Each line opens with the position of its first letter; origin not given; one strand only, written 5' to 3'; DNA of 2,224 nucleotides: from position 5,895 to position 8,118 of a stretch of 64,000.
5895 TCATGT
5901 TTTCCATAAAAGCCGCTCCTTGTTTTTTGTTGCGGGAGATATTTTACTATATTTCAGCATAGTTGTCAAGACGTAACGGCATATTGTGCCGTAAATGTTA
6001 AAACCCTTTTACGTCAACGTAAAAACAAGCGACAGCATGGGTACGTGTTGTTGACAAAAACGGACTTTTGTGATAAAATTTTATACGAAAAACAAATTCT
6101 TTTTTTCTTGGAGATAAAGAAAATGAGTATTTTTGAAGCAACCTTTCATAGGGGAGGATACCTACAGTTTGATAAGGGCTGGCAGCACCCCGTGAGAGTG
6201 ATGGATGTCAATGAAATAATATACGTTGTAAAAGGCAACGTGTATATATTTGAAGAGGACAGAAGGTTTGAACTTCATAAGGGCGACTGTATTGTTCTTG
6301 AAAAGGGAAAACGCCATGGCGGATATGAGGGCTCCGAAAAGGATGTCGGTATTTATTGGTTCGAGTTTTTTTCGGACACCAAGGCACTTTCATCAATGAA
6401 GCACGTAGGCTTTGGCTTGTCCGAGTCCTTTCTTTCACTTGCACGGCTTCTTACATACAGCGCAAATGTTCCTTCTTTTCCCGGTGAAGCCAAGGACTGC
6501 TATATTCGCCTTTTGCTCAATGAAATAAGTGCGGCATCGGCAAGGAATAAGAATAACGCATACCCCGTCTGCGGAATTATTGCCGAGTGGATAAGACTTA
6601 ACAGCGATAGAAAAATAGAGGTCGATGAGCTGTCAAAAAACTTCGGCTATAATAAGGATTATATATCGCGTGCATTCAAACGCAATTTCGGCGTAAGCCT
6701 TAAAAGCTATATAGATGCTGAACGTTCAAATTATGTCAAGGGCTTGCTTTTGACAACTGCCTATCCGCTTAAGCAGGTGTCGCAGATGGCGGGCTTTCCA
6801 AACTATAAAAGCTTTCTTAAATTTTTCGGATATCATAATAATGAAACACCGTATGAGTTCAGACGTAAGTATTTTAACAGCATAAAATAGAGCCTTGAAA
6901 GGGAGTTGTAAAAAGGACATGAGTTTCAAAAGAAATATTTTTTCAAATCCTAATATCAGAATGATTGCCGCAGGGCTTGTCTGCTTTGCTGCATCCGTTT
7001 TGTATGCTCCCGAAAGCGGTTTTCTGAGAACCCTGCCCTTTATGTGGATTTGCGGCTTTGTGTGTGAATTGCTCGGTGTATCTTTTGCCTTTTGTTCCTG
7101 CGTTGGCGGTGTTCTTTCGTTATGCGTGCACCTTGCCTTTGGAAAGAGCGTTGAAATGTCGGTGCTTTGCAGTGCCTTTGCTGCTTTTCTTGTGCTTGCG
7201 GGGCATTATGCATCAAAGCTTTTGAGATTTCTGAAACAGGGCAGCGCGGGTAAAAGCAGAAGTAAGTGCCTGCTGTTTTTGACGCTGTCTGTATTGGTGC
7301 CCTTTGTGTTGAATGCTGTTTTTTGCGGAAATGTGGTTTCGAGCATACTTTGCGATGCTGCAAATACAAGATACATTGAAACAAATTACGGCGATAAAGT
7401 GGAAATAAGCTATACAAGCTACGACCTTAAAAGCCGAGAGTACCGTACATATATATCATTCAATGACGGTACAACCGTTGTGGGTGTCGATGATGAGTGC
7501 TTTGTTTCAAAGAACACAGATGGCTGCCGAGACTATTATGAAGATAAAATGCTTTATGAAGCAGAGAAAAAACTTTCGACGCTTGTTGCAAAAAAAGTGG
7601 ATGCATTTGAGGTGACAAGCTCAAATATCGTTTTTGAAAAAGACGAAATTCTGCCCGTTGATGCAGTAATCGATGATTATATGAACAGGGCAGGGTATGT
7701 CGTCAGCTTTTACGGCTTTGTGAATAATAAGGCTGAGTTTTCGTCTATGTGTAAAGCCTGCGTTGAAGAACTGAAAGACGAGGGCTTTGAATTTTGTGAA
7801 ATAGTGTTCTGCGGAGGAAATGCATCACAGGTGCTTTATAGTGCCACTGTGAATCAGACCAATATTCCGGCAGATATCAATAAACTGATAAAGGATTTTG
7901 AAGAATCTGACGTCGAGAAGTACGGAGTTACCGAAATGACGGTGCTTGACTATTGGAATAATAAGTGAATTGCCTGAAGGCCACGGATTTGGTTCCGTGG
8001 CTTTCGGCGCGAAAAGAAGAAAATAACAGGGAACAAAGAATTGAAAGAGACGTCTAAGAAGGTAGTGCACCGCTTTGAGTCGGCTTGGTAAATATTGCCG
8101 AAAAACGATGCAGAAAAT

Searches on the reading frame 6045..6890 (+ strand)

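Call 70: search_protein_families(library=pfam, proteins=[window:6045-6890:+], max_evalue=0.0001)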
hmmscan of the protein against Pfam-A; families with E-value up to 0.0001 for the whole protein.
window:6045-6890:+ (281 aa): 4 families
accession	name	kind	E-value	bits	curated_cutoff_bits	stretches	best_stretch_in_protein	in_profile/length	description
PF12833.13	HTH_18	-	3.7e-14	53.2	33.6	1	196-275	1-80/80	Helix-turn-helix domain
PF02311.25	AraC_binding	-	2.5e-07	31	21.1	1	48-108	16-76/135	AraC-like ligand binding domain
PF07883.17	Cupin_2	-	7.2e-07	29.3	27.2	1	44-102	7-65/70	Cupin domain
PF00165.29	HTH_AraC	-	1.5e-06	28.7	26.6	0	190-223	8-41/42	Bacterial regulatory helix-turn-helix proteins, AraC family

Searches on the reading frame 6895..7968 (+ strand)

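Call 70: search_protein_families(library=pfam, proteins=[window:6895-7968:+], max_evalue=0.0001)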
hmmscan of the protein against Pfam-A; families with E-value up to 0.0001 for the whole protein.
window:6895-7968:+ (357 aa): 1 family
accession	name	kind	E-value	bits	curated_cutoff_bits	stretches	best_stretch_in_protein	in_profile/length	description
PF25425.1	YfjL_N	-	6.6e-05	23.6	27.8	0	127-186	9-68/97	YfjL-like, N-terminal domain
